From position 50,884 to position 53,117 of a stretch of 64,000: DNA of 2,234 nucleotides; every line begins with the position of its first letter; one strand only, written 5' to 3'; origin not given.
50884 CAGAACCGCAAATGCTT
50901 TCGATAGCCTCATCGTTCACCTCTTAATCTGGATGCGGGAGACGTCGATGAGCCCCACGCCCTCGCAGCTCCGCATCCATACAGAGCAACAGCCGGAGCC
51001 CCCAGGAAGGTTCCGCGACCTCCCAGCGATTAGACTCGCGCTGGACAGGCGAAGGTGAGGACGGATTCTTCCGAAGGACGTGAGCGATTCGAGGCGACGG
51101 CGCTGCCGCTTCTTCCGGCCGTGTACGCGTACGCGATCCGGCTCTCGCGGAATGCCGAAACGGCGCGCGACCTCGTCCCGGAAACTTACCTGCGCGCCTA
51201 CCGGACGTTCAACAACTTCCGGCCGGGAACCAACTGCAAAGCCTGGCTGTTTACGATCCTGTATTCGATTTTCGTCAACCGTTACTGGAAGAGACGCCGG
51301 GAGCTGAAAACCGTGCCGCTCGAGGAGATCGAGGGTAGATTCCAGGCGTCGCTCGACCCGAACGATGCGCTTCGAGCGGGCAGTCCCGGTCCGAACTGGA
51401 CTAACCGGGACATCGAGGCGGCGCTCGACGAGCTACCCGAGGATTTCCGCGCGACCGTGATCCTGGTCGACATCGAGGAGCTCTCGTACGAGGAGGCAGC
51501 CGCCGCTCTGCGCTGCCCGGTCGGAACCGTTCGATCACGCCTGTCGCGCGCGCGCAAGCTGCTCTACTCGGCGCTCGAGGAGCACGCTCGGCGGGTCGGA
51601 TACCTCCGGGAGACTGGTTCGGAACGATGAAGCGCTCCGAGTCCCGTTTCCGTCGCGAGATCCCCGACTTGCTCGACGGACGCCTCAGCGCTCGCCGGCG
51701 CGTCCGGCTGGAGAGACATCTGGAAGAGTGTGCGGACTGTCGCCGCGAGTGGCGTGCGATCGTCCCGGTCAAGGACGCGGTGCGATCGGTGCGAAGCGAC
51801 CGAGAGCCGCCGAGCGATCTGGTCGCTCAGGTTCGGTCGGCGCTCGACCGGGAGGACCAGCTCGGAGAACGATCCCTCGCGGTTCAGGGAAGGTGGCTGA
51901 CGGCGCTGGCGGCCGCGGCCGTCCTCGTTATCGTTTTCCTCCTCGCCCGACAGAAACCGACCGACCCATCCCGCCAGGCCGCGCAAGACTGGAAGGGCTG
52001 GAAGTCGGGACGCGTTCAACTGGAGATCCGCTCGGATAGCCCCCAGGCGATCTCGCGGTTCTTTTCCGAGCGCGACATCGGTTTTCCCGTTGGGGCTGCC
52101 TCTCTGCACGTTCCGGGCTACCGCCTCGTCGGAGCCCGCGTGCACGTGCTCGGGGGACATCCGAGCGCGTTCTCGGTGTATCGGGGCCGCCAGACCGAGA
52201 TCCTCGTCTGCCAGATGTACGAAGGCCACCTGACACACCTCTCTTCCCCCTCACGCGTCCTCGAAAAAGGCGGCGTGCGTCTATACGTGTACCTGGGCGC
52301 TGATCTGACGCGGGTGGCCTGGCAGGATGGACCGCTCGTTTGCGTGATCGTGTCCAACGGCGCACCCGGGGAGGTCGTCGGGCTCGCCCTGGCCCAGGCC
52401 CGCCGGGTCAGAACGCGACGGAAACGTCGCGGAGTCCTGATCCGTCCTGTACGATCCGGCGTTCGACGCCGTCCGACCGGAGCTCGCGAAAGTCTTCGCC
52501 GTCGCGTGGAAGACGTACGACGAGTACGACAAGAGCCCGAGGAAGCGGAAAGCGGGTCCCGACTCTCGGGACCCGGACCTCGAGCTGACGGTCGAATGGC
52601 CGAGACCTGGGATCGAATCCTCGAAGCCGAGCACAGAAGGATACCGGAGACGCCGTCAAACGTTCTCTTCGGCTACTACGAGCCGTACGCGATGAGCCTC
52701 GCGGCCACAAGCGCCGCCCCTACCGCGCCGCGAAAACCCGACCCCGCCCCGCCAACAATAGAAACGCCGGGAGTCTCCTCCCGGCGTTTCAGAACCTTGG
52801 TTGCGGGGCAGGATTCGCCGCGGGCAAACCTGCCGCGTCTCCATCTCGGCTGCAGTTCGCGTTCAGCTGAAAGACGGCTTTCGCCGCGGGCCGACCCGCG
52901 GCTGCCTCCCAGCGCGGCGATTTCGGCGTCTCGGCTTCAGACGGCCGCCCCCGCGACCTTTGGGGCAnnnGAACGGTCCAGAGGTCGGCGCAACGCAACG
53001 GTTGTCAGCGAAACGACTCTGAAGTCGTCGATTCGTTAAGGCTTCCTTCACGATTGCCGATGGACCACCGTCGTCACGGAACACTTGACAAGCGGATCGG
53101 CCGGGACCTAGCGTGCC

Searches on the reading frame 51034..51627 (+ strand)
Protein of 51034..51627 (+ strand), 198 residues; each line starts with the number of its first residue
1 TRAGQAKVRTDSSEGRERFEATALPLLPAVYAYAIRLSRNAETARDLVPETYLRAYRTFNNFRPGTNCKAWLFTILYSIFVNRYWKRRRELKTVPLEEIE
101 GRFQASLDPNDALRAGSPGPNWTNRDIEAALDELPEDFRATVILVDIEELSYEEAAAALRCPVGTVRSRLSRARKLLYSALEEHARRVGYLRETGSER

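Call 25: search_protein_families(library=pfam, proteins=[window:51034-51627:+], max_evalue=0.01)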
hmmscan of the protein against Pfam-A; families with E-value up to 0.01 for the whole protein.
window:51034-51627:+ (198 aa): 5 families
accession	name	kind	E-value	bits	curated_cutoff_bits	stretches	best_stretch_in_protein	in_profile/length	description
PF08281.18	Sigma70_r4_2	-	8.5e-16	57.8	25.7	1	126-177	3-54/54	Sigma-70, region 4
PF04542.20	Sigma70_r2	-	8.7e-11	41.9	24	1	26-89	5-70/71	Sigma-70 region 2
PF04545.22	Sigma70_r4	-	4.8e-09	36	24.1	1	130-177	1-48/50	Sigma-70, region 4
PF13556.12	HTH_30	-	0.00046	20.4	27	1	150-188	13-51/59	PucR C-terminal helix-turn-helix domain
PF22029.2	PhyR_sigma2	-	0.001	19.5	27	1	32-76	10-54/55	Sigma2 domain of PhyR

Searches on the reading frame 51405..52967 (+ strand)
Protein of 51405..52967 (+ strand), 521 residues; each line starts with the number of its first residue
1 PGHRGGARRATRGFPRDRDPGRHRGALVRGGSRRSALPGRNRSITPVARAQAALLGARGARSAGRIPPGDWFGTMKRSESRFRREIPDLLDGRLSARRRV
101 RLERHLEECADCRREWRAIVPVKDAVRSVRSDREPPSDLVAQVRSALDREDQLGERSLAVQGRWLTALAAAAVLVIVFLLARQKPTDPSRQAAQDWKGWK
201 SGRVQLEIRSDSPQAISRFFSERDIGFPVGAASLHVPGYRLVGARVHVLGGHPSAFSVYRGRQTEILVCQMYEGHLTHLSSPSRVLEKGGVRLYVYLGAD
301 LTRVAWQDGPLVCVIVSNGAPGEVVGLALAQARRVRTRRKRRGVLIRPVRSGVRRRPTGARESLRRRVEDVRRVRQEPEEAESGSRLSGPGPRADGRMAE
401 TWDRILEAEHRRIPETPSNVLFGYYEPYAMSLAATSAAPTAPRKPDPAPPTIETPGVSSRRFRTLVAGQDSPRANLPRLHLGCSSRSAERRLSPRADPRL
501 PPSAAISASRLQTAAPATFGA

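Call 25: search_protein_families(library=pfam, proteins=[window:51405-52967:+], max_evalue=0.01)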
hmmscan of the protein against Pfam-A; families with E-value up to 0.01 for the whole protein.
window:51405-52967:+ (521 aa): 1 family
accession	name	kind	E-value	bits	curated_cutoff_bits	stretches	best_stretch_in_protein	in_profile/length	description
PF13490.11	zf-HC2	-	6.4e-09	36.2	22.2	1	82-113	4-35/35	Putative zinc-finger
